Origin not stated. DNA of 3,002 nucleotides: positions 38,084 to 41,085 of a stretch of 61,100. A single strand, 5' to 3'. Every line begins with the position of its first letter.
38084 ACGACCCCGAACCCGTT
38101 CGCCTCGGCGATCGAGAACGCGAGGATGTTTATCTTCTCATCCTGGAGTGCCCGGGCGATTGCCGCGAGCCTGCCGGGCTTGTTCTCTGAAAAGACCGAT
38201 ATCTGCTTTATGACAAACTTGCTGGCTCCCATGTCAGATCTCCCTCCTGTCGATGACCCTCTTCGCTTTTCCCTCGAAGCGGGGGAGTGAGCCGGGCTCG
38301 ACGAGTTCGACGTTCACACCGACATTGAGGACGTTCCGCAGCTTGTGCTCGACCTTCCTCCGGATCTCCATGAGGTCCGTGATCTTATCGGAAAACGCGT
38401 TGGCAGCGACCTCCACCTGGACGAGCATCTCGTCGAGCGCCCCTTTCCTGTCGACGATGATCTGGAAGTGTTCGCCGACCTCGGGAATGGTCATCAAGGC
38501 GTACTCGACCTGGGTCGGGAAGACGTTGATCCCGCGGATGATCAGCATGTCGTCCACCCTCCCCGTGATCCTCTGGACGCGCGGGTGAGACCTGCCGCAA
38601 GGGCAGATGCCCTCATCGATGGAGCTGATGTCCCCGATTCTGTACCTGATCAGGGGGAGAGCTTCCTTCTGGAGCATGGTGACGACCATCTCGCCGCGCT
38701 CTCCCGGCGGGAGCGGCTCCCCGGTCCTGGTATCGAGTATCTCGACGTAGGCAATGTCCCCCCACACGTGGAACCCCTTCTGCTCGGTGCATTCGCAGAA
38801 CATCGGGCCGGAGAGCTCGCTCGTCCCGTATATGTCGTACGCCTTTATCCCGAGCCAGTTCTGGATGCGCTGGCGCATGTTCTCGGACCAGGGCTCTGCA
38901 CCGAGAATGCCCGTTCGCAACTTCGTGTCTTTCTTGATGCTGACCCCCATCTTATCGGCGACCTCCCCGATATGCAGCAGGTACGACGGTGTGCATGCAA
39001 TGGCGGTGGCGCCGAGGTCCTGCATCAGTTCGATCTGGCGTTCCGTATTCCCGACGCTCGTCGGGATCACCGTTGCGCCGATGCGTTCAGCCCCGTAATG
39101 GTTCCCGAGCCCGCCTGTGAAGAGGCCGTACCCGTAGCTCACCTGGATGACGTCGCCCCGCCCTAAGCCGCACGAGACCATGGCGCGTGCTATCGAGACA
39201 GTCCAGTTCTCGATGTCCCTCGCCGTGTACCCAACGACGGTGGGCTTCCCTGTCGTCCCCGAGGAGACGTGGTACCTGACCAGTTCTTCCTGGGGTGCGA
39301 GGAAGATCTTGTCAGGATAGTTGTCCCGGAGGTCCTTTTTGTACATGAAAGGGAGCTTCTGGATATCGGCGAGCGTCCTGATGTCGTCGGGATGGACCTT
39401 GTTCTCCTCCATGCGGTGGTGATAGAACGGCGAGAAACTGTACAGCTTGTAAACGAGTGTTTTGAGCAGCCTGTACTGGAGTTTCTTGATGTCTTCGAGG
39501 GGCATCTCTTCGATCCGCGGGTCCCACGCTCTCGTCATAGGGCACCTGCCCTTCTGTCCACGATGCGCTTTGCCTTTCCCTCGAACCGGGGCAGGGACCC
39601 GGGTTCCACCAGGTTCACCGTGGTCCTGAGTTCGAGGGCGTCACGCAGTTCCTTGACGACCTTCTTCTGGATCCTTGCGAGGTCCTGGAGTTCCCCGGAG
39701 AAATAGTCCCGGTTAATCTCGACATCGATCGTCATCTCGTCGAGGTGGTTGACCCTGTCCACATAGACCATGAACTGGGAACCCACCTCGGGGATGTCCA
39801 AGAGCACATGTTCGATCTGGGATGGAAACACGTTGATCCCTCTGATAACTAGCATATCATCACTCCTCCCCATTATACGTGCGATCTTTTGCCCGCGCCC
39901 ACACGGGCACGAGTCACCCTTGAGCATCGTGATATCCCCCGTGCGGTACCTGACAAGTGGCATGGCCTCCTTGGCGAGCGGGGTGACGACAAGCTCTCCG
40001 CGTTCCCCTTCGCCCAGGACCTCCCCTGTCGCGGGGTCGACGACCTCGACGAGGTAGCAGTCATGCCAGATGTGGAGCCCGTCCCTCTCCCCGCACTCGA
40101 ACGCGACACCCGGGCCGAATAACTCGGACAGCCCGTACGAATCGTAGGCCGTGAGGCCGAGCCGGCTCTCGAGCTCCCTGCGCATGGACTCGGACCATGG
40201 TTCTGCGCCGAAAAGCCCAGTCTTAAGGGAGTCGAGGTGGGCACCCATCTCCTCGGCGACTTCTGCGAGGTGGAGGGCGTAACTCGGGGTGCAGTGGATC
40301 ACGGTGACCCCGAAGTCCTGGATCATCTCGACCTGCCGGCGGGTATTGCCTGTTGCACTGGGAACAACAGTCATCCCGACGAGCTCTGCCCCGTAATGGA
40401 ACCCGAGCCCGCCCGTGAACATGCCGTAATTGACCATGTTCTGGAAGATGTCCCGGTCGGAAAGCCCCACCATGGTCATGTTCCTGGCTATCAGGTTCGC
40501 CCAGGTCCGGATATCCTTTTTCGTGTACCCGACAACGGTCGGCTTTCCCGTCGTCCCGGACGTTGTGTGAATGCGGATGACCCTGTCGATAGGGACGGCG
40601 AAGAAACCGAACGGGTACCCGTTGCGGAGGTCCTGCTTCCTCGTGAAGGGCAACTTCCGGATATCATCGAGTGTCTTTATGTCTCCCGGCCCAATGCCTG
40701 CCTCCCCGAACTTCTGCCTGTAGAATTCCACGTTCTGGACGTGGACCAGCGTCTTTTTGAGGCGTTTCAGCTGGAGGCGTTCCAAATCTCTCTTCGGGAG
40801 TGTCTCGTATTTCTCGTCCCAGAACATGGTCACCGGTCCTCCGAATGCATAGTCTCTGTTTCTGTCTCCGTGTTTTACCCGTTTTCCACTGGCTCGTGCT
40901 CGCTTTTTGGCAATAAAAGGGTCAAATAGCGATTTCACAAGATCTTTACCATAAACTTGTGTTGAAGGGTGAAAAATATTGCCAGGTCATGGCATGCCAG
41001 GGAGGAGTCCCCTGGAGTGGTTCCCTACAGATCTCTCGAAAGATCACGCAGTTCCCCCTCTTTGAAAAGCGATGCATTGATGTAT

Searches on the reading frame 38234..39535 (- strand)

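Call 48: search_protein_families(library=pfam, proteins=[window:38234-39535:-], max_evalue=0.001)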
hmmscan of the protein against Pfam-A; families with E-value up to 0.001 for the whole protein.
window:38234-39535:- (433 aa): 3 families
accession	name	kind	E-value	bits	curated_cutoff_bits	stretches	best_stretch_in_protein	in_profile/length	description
PF14535.12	AMP-binding_C_2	-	9.6e-36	122.4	25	1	335-431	1-96/96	AMP-binding enzyme C-terminal domain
PF00501.34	AMP-binding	-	1e-18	67.8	29.9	1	81-285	160-374/384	AMP-binding enzyme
PF04443.18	LuxE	-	0.00022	20.6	24.9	0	232-328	280-375/391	Acyl-protein synthetase, LuxE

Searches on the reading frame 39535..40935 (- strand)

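Call 48: search_protein_families(library=pfam, proteins=[window:39535-40935:-], max_evalue=0.001)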
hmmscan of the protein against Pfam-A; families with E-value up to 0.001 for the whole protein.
window:39535-40935:- (466 aa): 2 families
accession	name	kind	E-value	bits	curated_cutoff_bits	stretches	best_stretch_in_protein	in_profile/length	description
PF14535.12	AMP-binding_C_2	-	5.5e-31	107.1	25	1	366-462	1-96/96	AMP-binding enzyme C-terminal domain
PF00501.34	AMP-binding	-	4.8e-23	82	29.9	1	117-317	162-374/384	AMP-binding enzyme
